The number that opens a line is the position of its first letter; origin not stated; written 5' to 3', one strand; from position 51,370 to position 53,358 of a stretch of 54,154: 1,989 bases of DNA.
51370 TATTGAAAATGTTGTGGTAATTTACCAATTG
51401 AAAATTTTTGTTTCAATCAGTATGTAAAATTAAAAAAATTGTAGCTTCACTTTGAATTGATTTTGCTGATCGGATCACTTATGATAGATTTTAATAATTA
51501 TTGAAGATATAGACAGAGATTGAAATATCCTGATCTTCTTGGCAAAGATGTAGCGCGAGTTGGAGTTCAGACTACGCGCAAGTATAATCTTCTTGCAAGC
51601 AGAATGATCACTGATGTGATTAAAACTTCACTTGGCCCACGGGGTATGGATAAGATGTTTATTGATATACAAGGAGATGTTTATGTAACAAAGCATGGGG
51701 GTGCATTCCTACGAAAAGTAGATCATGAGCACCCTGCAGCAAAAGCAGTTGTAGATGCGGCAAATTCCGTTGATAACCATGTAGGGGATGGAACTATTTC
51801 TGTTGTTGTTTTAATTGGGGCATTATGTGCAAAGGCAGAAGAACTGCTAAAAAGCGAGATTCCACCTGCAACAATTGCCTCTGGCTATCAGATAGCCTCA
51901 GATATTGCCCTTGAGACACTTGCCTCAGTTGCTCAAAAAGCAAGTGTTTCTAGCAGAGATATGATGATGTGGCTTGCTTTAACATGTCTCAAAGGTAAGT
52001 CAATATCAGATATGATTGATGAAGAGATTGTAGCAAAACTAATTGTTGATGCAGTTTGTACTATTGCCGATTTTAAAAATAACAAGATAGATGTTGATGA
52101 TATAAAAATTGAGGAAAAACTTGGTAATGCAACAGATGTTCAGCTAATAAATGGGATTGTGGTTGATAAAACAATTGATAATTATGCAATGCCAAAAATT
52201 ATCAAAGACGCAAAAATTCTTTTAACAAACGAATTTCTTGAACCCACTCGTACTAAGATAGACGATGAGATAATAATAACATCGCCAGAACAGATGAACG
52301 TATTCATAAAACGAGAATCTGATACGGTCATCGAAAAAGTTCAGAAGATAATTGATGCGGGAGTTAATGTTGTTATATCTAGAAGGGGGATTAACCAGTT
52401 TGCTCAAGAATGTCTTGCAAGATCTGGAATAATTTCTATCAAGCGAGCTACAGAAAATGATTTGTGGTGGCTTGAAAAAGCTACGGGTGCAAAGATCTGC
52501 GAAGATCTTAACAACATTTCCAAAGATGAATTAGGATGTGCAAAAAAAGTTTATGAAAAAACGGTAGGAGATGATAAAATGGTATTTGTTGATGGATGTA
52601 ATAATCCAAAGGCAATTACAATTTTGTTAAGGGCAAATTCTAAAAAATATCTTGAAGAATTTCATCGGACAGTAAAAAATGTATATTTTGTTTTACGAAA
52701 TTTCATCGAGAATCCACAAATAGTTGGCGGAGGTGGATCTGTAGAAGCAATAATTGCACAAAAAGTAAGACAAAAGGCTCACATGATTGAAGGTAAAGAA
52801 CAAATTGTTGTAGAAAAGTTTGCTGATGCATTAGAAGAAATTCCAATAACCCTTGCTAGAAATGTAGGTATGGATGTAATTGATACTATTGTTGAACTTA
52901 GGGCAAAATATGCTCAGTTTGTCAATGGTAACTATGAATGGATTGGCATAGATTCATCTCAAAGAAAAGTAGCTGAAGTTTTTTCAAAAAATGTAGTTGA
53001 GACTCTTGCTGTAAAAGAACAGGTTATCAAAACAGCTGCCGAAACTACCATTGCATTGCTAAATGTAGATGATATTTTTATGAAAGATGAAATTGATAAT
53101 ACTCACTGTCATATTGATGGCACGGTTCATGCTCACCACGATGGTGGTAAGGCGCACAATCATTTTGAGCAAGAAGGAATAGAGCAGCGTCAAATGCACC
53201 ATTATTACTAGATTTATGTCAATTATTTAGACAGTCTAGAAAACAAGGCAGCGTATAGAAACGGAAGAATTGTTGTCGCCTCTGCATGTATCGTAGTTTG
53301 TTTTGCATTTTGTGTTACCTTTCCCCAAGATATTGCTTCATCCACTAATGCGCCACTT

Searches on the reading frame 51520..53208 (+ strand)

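Call 48: search_protein_families(library=ncbifam, proteins=[window:51520-53208:+], max_evalue=0.01)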
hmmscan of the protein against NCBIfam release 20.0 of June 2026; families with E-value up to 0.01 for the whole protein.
window:51520-53208:+ (563 aa): 13 families
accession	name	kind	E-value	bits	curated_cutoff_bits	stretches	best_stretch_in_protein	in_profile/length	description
NF041082.2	thermosome_alpha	equivalog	2.2e-150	502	450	1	7-520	6-516/519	thermosome subunit alpha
TIGR02339.1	thermosome_arch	subfamily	1.8e-149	498.9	671.1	1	7-520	5-518/521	thermosome subunit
NF041083.2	thermosome_beta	equivalog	7.5e-148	493.8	400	1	12-520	11-517/520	thermosome subunit beta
TIGR02343.1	chap_CCT_epsi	equivalog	4.6e-103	345.7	710.5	1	14-521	23-530/532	T-complex protein 1 subunit epsilon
TIGR02344.1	chap_CCT_gamma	equivalog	3.6e-101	339.2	553.45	1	13-520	11-520/526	T-complex protein 1 subunit gamma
TIGR02340.1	chap_CCT_alpha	equivalog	5e-100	335.7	800.2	1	17-521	11-528/536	T-complex protein 1 subunit alpha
TIGR02342.1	chap_CCT_delta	equivalog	3e-97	326.3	695.35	1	18-521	9-515/517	T-complex protein 1 subunit delta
TIGR02345.1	chap_CCT_eta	equivalog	2.9e-96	322.9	669.2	1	23-522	23-520/523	T-complex protein 1 subunit eta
TIGR02347.1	chap_CCT_zeta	equivalog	7.8e-87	292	587.15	1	18-520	16-523/531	T-complex protein 1 subunit zeta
TIGR02341.1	chap_CCT_beta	equivalog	1.1e-78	265.2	522.15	1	18-520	14-512/519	T-complex protein 1 subunit beta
TIGR02346.1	chap_CCT_theta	equivalog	3.8e-73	246.7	455.9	1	23-522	23-519/531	T-complex protein 1 subunit theta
NF009487.0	PRK12849.1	subfamily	3.7e-13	48.6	352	2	29-192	21-186/543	chaperonin GroEL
NF000592.1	PRK00013.1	subfamily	1.7e-08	33.4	397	1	28-194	19-187/524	chaperonin GroEL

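Call 49: search_protein_families(library=pfam, proteins=[window:51520-53208:+], max_evalue=0.01)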
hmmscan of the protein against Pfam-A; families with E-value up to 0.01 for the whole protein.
window:51520-53208:+ (563 aa): 1 family
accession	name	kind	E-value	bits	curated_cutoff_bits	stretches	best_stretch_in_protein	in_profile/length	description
PF00118.29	Cpn60_TCP1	-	1.5e-135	453.1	34.3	1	30-522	1-488/490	TCP-1/cpn60 chaperonin family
